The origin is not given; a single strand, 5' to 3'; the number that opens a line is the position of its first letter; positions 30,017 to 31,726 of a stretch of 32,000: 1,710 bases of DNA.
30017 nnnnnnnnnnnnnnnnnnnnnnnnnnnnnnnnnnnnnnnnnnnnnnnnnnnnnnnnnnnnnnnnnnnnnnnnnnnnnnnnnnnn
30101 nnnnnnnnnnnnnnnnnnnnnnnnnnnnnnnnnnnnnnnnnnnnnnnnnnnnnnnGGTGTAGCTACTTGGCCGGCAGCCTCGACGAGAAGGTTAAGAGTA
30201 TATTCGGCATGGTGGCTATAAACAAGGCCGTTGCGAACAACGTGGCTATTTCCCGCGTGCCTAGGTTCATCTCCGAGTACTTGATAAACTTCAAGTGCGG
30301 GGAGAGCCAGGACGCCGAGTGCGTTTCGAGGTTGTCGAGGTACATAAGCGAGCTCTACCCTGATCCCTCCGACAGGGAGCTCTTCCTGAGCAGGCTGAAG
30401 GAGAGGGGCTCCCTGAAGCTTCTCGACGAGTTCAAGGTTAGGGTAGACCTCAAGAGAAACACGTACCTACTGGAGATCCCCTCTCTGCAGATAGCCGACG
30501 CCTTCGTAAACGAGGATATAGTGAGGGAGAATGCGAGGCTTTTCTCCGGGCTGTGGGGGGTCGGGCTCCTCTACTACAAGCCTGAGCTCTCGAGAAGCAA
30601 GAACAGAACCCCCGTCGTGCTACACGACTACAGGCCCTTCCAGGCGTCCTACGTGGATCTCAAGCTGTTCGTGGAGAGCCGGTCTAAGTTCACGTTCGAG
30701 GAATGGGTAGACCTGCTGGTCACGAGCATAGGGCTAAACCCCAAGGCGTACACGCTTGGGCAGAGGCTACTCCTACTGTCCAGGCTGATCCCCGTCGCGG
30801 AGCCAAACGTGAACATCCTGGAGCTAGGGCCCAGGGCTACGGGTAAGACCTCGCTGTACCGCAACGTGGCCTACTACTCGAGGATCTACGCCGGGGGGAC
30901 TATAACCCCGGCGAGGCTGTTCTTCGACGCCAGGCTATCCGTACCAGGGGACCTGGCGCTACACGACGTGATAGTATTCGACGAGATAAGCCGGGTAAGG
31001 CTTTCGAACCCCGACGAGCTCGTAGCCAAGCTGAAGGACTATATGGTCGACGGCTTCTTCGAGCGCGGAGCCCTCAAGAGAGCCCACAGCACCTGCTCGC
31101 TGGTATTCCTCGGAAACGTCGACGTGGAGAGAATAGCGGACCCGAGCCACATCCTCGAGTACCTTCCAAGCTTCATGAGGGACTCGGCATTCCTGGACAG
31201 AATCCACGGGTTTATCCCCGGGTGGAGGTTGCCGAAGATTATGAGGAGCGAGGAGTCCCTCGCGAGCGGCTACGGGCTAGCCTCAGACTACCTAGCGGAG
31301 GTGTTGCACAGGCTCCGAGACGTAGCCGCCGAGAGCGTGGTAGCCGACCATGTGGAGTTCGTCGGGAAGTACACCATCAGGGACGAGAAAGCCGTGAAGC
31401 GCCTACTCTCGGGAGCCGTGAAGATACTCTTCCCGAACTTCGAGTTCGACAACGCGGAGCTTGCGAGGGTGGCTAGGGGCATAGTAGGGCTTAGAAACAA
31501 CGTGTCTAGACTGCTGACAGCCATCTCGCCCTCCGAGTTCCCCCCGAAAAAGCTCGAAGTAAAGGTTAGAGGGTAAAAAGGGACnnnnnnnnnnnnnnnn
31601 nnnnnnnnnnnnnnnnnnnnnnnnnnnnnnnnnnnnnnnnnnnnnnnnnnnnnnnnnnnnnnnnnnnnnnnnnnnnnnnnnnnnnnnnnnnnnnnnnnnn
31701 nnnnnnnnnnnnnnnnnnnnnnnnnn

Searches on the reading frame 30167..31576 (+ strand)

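Call 79: search_protein_families(library=pfam, proteins=[window:30167-31576:+], max_evalue=0.00001)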
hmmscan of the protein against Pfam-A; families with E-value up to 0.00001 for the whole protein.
window:30167-31576:+ (469 aa): 2 families
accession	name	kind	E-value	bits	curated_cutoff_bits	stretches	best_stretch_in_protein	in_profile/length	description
PF13337.12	BrxL_ATPase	-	1.3e-107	359.7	25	1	151-462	2-311/313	Lon-like protease BrxL-like, ATPase domain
PF20442.3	BrxL_N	-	1.8e-29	102.8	28.2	1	12-137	2-132/132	BREX system Lon protease-like protein BrxL N-terminal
